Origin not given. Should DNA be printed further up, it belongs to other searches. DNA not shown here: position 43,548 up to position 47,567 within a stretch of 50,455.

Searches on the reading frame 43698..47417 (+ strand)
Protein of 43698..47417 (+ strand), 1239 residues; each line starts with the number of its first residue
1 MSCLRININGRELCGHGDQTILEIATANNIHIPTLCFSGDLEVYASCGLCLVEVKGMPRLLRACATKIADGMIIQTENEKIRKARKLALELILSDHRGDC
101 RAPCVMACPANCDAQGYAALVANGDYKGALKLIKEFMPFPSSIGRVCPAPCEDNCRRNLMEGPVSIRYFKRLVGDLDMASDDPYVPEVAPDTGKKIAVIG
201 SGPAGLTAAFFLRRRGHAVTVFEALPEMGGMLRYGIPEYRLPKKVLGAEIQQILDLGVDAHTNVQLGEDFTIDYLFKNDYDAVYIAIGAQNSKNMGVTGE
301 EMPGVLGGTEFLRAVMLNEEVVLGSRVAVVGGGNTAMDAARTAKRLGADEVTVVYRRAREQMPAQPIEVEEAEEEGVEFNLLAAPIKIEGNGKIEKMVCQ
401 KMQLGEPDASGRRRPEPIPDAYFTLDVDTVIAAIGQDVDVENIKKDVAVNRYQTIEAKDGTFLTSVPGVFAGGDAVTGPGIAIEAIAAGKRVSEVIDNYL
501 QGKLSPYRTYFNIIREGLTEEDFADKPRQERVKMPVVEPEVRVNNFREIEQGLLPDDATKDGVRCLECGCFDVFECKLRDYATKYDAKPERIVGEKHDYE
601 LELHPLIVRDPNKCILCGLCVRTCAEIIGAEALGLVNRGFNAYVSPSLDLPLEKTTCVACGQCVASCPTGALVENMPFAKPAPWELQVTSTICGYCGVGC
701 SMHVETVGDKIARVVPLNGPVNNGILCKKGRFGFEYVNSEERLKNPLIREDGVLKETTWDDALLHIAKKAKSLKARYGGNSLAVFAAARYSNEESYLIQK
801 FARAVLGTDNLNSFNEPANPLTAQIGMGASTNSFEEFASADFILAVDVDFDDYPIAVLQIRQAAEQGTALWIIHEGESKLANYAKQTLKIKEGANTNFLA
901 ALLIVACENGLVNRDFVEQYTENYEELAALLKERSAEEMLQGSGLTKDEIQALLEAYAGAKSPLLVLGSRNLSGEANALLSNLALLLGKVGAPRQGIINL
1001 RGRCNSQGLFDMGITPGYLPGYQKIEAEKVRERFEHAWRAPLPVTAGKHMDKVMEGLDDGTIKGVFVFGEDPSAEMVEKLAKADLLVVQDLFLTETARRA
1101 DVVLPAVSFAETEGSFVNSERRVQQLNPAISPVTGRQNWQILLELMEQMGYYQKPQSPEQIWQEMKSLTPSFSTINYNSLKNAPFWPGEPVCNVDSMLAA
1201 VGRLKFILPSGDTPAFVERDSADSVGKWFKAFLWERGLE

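Call 4: search_protein_families(library=pfam, proteins=[window:43698-47417:+], max_evalue=0.01)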
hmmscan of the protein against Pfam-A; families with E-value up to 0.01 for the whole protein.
window:43698-47417:+ (1239 aa): 26 families (the best 25 are shown)
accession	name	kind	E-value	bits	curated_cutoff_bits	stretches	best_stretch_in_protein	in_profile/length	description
PF00384.28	Molybdopterin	-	3.8e-43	148.3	24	1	742-1147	1-352/353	Molybdopterin oxidoreductase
PF07992.20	Pyr_redox_2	-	2.5e-33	116.2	26.1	1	195-489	2-291/291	Pyridine nucleotide-disulphide oxidoreductase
PF13510.11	Fer2_4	-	5e-17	62.2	22.8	1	4-78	4-81/82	2Fe-2S iron-sulfur cluster binding domain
PF14691.11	Fer4_20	-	1.5e-14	54.2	25.8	1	100-179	27-110/113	Dihydroprymidine dehydrogenase domain II, 4Fe-4S cluster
PF04879.21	Molybdop_Fe4S4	-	2.1e-14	53.7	22.7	1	687-739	2-55/55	Molybdopterin oxidoreductase Fe4S4 domain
PF00070.33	Pyr_redox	-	2.2e-14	54.2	22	2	326-395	1-75/82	Pyridine nucleotide-disulphide oxidoreductase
PF13738.12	Pyr_redox_3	-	1.1e-10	41.7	30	1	283-473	128-305/305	Pyridine nucleotide-disulphide oxidoreductase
PF13450.12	NAD_binding_8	-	7.5e-10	39.4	21.9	1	198-232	1-35/68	NAD(P)-binding Rossmann-like domain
PF22117.2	Fer4_Nqo3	-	2.3e-08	34.6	27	1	605-672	2-66/67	NADH-quinone oxidoreductase subunit 3, ferredoxin-like domain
PF00890.30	FAD_binding_2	-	6.7e-07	29.3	20.4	1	196-232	2-38/414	FAD binding domain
PF01266.30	DAO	-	6.8e-07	29.6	27.9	1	195-229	1-35/353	FAD dependent oxidoreductase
PF12831.13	FAD_oxidored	-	1.3e-06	28.4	27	1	196-232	2-38/416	FAD dependent oxidoreductase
PF12838.12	Fer4_7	-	1.7e-06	28.8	27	1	613-671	1-52/52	4Fe-4S dicluster domain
PF00037.32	Fer4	-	9.7e-06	25.6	21.1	2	655-672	6-23/24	4Fe-4S binding domain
PF12837.12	Fer4_6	-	1.4e-05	25.2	25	2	607-626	2-21/24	4Fe-4S binding domain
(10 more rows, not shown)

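Call 5: search_solved_structures(query=window:43698-47417:+, max_evalue=1e-10, show_alignments=1)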
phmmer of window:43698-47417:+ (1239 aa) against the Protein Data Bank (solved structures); distinct sequences matched with E-value up to 1e-10: 108 (the best 60 are shown).
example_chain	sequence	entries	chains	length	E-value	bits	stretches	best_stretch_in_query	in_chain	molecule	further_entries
9bov_A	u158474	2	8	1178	0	1125.3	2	2-1015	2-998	Molybdopterin oxidoreductase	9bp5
8oh5_C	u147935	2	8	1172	0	1013.1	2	1-1015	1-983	Formate dehydrogenase-O, major subunit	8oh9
9n5u_A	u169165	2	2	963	1.2e-209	702.1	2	4-509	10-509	NfnA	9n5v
9wxb_B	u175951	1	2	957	7.4e-110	371.6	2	604-1203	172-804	Formate dehydrogenase alpha subunit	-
6tg9_A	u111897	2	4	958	5.7e-109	368.6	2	604-1187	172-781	Formate dehydrogenase subunit alpha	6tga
8rqz_C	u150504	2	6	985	3.9e-108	365.9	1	686-1189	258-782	Probable oxidoreductase YjgC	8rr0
9gzq_A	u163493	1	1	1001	4.2e-108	365.8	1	686-1189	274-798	Probable oxidoreductase YjgC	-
7vw6_A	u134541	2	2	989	1.3e-107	364.2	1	604-1182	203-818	Formate dehydrogenase | Tungsten-containing formate dehydrogenase alpha subunit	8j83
7e5z_A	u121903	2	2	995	1.3e-107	364.1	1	604-1182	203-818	Formate dehydrogenase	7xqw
7qv7_S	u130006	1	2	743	1.3e-91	311.1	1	690-1213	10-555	Hydrogen dependent carbon dioxide reductase subunit FdhF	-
4ylf_B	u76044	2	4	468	3.3e-91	309.8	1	103-508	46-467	Dihydropyrimidine dehydrogenase subunit A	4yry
9t1s_L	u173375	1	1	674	3.3e-81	276.7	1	685-1188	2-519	formate dehydrogenase (coenzyme F420)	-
5jca_L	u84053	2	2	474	7.2e-80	272.2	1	102-501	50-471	NADH-dependent Ferredoxin:NADP Oxidoreductase (NfnI) subunit alpha | NADH-dependent Ferredoxin:NADP Oxidoreductase subunit alpha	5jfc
1aa6_A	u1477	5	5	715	1.3e-79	271.4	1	690-1214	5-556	FORMATE DEHYDROGENASE H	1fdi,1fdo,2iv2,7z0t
7bkb_D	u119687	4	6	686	3e-74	253.6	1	688-1183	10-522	Formate dehydrogenase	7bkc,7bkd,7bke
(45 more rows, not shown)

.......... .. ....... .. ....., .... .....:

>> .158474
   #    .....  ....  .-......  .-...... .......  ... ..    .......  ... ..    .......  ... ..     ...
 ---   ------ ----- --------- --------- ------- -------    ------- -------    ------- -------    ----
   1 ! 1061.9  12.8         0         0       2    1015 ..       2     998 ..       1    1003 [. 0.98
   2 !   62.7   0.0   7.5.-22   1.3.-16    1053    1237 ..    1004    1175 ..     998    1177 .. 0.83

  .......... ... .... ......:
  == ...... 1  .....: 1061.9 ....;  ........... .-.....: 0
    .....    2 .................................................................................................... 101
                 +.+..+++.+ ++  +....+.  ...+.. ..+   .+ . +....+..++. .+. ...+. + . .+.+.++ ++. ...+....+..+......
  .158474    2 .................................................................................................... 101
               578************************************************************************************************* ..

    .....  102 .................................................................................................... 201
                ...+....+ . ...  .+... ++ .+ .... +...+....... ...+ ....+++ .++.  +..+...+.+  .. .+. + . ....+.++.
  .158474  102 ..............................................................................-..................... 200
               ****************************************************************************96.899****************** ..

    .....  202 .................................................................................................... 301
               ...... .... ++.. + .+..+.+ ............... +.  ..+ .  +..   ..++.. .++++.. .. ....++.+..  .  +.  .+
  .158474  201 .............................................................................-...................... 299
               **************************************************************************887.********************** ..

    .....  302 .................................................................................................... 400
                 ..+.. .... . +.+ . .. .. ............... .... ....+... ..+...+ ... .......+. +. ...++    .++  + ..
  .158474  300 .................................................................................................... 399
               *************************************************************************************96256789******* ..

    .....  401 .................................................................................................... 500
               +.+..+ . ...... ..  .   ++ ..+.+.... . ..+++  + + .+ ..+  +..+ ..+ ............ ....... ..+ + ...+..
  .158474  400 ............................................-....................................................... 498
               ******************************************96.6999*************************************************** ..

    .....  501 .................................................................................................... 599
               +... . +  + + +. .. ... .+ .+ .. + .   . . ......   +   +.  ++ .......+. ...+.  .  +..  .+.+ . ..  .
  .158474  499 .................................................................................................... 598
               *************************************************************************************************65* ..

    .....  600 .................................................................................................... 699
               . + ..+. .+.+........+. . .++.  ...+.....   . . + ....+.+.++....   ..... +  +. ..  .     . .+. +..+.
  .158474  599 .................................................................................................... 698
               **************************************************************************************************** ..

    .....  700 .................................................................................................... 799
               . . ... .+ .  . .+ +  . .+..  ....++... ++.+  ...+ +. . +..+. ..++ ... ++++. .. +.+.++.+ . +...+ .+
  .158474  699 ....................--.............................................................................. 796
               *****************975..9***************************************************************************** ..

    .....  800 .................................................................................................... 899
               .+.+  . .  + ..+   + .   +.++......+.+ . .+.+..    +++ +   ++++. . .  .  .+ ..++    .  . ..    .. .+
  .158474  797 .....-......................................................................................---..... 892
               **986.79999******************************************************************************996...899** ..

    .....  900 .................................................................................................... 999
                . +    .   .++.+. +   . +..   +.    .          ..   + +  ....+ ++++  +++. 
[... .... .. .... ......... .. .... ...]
